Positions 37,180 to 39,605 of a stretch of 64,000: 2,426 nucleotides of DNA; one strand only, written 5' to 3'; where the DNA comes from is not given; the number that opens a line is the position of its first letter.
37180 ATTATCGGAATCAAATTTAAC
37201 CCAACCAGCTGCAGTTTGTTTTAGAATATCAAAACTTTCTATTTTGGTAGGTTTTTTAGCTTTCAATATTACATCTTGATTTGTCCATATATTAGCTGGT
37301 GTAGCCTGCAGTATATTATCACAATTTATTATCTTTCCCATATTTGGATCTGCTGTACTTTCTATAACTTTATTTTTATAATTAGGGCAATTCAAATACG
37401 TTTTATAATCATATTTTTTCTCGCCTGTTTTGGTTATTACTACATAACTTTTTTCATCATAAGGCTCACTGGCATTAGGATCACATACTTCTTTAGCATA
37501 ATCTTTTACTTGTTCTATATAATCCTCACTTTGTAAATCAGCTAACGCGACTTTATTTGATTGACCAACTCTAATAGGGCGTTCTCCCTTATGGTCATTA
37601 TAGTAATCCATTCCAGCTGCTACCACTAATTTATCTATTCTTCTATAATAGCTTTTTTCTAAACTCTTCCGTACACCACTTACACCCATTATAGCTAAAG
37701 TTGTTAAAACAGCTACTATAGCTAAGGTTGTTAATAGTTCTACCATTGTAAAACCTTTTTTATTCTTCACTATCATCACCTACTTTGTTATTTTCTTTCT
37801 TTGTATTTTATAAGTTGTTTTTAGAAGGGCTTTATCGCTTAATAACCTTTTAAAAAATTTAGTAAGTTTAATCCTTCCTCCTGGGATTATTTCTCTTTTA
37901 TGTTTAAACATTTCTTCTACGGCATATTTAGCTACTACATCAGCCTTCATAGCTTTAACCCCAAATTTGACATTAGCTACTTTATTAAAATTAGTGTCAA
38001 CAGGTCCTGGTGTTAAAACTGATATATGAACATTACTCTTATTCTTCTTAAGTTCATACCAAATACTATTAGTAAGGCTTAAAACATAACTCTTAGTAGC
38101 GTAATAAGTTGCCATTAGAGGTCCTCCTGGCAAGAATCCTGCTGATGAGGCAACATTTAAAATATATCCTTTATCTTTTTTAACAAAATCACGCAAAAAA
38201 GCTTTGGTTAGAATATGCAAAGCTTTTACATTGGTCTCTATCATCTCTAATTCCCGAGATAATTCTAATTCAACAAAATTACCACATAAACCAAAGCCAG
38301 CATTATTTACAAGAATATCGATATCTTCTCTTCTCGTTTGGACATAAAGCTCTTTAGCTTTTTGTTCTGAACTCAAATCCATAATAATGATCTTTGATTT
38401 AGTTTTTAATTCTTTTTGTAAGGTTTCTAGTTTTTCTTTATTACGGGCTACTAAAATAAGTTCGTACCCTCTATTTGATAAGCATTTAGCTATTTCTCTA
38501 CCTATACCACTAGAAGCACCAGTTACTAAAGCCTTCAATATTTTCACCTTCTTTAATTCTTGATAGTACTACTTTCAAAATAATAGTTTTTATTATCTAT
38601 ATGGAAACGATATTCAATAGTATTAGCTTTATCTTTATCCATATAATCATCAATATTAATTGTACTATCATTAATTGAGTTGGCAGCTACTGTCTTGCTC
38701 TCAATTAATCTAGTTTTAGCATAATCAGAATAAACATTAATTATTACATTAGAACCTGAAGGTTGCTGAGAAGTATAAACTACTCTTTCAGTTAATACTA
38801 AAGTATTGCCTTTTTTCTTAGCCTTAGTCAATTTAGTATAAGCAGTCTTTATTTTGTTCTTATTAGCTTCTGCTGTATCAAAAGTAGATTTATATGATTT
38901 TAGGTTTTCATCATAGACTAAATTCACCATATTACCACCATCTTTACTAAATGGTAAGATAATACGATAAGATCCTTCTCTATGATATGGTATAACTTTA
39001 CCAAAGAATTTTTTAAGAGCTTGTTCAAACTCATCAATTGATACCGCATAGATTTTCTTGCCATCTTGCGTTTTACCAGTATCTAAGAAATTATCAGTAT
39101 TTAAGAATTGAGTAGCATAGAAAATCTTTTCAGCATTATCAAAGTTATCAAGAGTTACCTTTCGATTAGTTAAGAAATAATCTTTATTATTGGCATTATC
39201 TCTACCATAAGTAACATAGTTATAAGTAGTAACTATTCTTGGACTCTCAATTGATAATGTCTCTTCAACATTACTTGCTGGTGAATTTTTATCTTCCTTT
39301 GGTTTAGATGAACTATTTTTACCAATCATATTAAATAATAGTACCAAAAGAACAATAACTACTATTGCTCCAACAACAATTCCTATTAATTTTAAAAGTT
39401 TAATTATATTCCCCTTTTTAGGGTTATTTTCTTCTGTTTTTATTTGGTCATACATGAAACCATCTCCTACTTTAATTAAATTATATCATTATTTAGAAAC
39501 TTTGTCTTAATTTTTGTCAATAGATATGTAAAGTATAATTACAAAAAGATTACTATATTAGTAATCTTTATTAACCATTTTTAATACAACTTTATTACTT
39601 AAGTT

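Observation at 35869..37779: Orphan 636-aa type IV prepilin-like protein with four cysteine-rich Ig-like repeats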

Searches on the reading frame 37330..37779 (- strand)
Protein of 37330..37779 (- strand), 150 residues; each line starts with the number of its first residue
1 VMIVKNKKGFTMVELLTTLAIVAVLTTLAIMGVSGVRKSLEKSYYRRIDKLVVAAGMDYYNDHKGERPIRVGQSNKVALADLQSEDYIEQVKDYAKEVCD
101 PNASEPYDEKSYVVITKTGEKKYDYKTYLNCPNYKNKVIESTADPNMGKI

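Call 40: search_solved_structures(query=A3, max_evalue=1, show_alignments=2)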
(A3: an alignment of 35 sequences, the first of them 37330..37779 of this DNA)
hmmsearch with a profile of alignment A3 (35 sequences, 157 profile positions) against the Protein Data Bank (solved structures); distinct sequences matched with E-value up to 1: 24.
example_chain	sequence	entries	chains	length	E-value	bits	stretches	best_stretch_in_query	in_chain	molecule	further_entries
9egp_A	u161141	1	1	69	4e-15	59.4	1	2-63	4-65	Geopilin domain 1 protein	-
7tgg_A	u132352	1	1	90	7.2e-14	55.3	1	2-65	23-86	Geopilin domain 1 protein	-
8pfb_G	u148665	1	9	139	4.1e-13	52.8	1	9-64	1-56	Type IV pilin PilE1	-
8tj2_C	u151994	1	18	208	2.9e-11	46.8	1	9-66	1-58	Type IV major pilin protein PilA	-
2m7g_A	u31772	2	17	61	1.1e-10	44.9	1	9-66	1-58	Geopilin domain 1 protein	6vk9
9laa_A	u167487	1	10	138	1e-09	41.8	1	1-38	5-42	Type IV pilin protein PilA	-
8p3b_A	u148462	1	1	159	1.5e-09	41.3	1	9-93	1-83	Fimbrial protein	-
5kua_A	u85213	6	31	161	4.3e-09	39.8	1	9-91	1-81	pilin | Neisseria meningitidis PilE variant SB-GATDH | Neisseria meningitidis PilE, SB-DATDH variant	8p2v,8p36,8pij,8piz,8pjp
2hi2_A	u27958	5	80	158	6.6e-09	39.2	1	9-89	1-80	Fimbrial protein | PilA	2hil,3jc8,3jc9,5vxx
1ay2_A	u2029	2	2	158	1.1e-08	38.4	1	9-72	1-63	TYPE 4 PILIN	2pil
9lab_B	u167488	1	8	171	7.4e-08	35.8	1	3-52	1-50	MSHA major pilin subunit MshA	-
1oqw_A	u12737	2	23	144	7.6e-08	35.7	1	9-41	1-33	Fimbrial protein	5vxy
8tum_e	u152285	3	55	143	7.9e-08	35.7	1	9-41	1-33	Type IV major pilin protein PilA | Pilin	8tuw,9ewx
8tob_GA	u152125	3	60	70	7.9e-08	35.7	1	10-51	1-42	Fimbrial protein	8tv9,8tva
6gv9_A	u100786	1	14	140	5.2e-07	33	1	9-39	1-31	Prepilin peptidase-dependent protein D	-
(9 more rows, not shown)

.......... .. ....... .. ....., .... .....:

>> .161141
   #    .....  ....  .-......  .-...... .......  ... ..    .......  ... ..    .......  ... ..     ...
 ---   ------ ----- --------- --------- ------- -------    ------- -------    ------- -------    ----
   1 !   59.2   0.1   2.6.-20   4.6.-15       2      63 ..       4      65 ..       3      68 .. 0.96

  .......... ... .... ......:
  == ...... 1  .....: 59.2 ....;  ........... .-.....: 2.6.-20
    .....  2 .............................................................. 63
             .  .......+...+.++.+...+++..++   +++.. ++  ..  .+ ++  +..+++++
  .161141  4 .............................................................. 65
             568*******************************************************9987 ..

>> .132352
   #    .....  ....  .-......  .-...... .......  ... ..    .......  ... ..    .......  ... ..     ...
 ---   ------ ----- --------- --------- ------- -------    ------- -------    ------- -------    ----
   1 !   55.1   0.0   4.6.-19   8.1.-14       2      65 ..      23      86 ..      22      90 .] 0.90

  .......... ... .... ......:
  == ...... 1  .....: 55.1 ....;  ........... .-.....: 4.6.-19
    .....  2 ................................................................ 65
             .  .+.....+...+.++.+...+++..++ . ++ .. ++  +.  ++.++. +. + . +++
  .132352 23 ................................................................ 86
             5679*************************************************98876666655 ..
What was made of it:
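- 37753..37770 (-): Class III leader peptide MKNKKG. The predicted PilD cleavage site lies after Gly (ORF residue 9), leaving Phe+1 and Glu+5. F+1 aligns with residue 1 of mature solved pilins (call 40).
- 37375..37752 (-): Pilin module, residues 10-135: alpha1 helix 12-62, a small beta-sheet (74-78, 112-117, 123-128) and the conserved pair C99/C131. The N-terminal profile matches solved type IV pilins at E 4e-15 (call 40).
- On Type IV pilin / type IV filament subunit: The N-terminal profile matches solved pilins at E 4e-15 to 2e-5, over up to 85 residues (call 40).
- Residue F10 aligns with residue 1 of the mature chains (call 40). The N-terminal profile matches solved pilins at E 4e-15 (call 40).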

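Call 49: predict_structure(alignment_id=A3)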
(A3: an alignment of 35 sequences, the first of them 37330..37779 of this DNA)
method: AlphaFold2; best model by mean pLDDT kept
length: 150 residues; sequences in the alignment: 35
mean_pLDDT: 88.0   pTM: 0.73
mean pLDDT of the five models: 88.0, 87.1, 86.7, 86.6, 86.3
residues with pLDDT >= 90: 109; 70-90: 19; 50-70: 19; < 50: 3
segments of 3 or more residues with pLDDT < 50: 148-150
pLDDT, mean of each block of 10 residues (from residue 1): 69 92 95 93 96 98 97 94 96 94 69 96 96 83 52
secondary structure, 60 per line:
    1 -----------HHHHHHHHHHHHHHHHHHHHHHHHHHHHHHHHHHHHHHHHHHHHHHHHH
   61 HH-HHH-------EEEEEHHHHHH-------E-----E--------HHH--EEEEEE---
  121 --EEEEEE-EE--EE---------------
elements in order: H12-62 E74-78 H79-84 E112-117 E123-128
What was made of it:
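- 37375..37752 (-): The AF2 model of residues 1-150 has pLDDT 88 (call 49).
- AF2 predicts a 51-residue helix plus a small sheet, pLDDT 88 (call 49).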

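Call 54: fold_search(model_id=the predicted structure, library=pdb)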
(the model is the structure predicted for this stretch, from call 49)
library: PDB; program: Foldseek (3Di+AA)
matches with E <= 10: 137; with E <= 0.001: 0
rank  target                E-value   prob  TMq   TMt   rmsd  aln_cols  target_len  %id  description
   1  9k6r_A                9.6e-01  0.08  0.16  0.06   6.5        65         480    6  Cryo-EM Structure of hAGO2D669A-siRNA-target (14-nt, uni-lobed) (released 2025-06-25)
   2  5gkc_B                1.0e+00  0.14  0.13  0.08   7.0        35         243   23  The crystal structure of the CPS-6 H148A/F122A (released 2016-11-23)
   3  4kxt_A                1.2e+00  0.08  0.16  0.04   6.3        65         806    8  Structure of human ARGONAUTE1 in complex with guide RNA (released 2013-07-31)
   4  4qn0_B                1.4e+00  0.11  0.13  0.08   7.0        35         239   23  Crystal structure of the CPS-6 mutant Q130K (released 2015-06-17)
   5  9m1e_A                1.6e+00  0.11  0.13  0.09   6.9        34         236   24  Crystal structure of the CPS-6 H148A/F122A versus cis-resveratrol complex (released 2026-03-04)
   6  5gkc_A                1.7e+00  0.11  0.13  0.09   7.0        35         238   23  The crystal structure of the CPS-6 H148A/F122A (released 2016-11-23)
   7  1jaw                  2.0e+00  0.08  0.17  0.07   8.0        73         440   10  AMINOPEPTIDASE P FROM E. COLI LOW PH FORM (released 1999-04-06)
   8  4qn0_A                2.1e+00  0.09  0.13  0.08   7.1        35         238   23  Crystal structure of the CPS-6 mutant Q130K (released 2015-06-17)
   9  3s5b_B                2.1e+00  0.09  0.13  0.08   7.0        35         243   23  Crystal Structure of CED-3 Protease Suppressor-6 (CPS-6) from Caenorhabditis elegans (released 2012-01-11)
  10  4w5q_A                2.1e+00  0.04  0.15  0.04   8.7        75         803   11  The Crystal Structure of Human Argonaute2 Bound to a Guide and Target RNA Containing Seed Pairing from 2-8 (released 2014-11-12)
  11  3s5b_A                2.2e+00  0.09  0.13  0.09   6.9        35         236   23  Crystal Structure of CED-3 Protease Suppressor-6 (CPS-6) from Caenorhabditis elegans (released 2012-01-11)
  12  1w2m_B                2.2e+00  0.08  0.19  0.07   8.3        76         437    8  Ca-substituted form of E. coli aminopeptidase P (released 2005-09-29)
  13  4pv4_A                2.4e+00  0.08  0.19  0.07   7.3        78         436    8  Proline aminopeptidase P II from Yersinia pestis (released 2014-04-02)
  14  1w2m_A                2.4e+00  0.07  0.20  0.08   8.2        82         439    8  Ca-substituted form of E. coli aminopeptidase P (released 2005-09-29)
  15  2bww                  2.5e+00  0.07  0.20  0.08   7.9        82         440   10  His350Ala Escherichia coli Aminopeptidase P (released 2006-01-25)
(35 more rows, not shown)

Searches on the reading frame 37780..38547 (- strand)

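Call 3: search_protein_families(library=pfam, proteins=[window:37780-38547:-], max_evalue=1)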
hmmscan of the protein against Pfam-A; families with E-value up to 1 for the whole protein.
window:37780-38547:- (255 aa): 14 families
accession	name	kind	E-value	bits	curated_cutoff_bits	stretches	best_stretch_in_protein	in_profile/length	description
PF00106.31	adh_short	-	1.4e-40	139.3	26.6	1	6-191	3-190/195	short chain dehydrogenase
PF13561.12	adh_short_C2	-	7.2e-25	88.4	27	1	10-192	1-185/236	Enoyl-(Acyl carrier protein) reductase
PF08659.16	KR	-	5.8e-10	39.8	22.6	1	7-159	4-160/180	KR domain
PF01370.27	Epimerase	-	8.5e-06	25.8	20.9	1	6-120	1-105/240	NAD dependent epimerase/dehydratase family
PF13460.12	NAD_binding_10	-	1.1e-05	25.9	27.2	1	10-66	1-56/184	NAD(P)H-binding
PF02719.21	Polysacc_synt_2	-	0.0013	18.4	20.2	1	7-116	2-114/293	Polysaccharide biosynthesis protein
PF02254.24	TrkA_N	-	0.017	15.9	23.8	1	14-67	8-58/116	TrkA-N domain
PF02737.24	3HCDH_N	-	0.018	15.4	22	1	15-69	10-60/180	3-hydroxyacyl-CoA dehydrogenase, NAD binding domain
PF01488.26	Shikimate_DH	-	0.021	15.3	24.3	1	5-55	14-63/138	Shikimate / quinate 5-dehydrogenase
PF12076.13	CER1-like_C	-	0.04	14.1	28.3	1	7-66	2-58/164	CER1-like, C-terminal domain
PF04321.23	RmlD_sub_bind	-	0.047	13.2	27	1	5-55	2-34/287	RmlD substrate binding domain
PF16363.11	GDP_Man_Dehyd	-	0.1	12.5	27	1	7-72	1-75/332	GDP-mannose 4,6 dehydratase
PF03447.22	NAD_binding_3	-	0.11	13.7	24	1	15-111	5-94/116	Homoserine dehydrogenase, NAD binding domain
PF03807.23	F420_oxidored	-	0.18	12.9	21.6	1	15-50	10-47/94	NADP oxidoreductase coenzyme F420-dependent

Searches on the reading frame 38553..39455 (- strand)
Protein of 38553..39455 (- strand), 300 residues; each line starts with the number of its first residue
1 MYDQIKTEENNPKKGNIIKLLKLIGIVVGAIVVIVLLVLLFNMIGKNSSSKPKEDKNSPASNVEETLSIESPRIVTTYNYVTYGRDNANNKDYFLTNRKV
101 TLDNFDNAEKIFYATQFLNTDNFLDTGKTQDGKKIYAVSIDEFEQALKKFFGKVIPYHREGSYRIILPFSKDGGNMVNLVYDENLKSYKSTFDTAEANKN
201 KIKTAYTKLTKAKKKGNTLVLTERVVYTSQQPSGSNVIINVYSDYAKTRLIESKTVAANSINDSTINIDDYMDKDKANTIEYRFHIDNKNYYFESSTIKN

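Call 3: search_protein_families(library=pfam, proteins=[window:38553-39455:-], max_evalue=1)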
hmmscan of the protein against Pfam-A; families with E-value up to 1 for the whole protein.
window:38553-39455:- (300 aa): 3 families
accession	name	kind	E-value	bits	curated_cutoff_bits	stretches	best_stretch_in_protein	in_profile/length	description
PF13273.12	DUF4064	-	0.0085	16.7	32.1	1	18-69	5-55/102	Protein of unknown function (DUF4064)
PF10717.14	ODV-E18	-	0.012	16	28.1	1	27-55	30-60/87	Occlusion-derived virus envelope protein ODV-E18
PF25184.1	YxzE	-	0.13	13.7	40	1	26-62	3-39/65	YxzE-like putative bacteriocin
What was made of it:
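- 37780..39508 (-): Upstream genes probably co-transcribed with the prepilin gene: a 300-aa membrane-anchored protein (38553-39455) and a short-chain dehydrogenase (37780-38547), with a promoter-like site at 39508-39480. The SDR matches adh_short at E 1e-40 (call 3).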

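Call 4: search_protein_families(library=ncbifam, proteins=[window:38553-39455:-], max_evalue=1)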
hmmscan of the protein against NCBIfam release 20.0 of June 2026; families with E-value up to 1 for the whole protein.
window:38553-39455:- (300 aa): 3 families
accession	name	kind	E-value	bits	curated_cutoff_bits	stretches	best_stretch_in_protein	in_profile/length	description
NF005175.0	PRK06654.1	equivalog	0.0052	16.5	218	1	16-51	29-65/181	flagellar basal body-associated protein FliL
NF005266.0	PRK06770.1-2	equivalog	0.0077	15.7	396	1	20-68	4-50/201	hypothetical protein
NF006283.1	PRK08455.1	equivalog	0.011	15.3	187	1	1-62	1-60/182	flagellar basal body-associated protein FliL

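Call 80: search_protein_families(library=phrogs, proteins=[window:38553-39455:-], max_evalue=0.001)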
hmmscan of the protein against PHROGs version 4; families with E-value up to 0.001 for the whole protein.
window:38553-39455:- (300 aa): 0 families
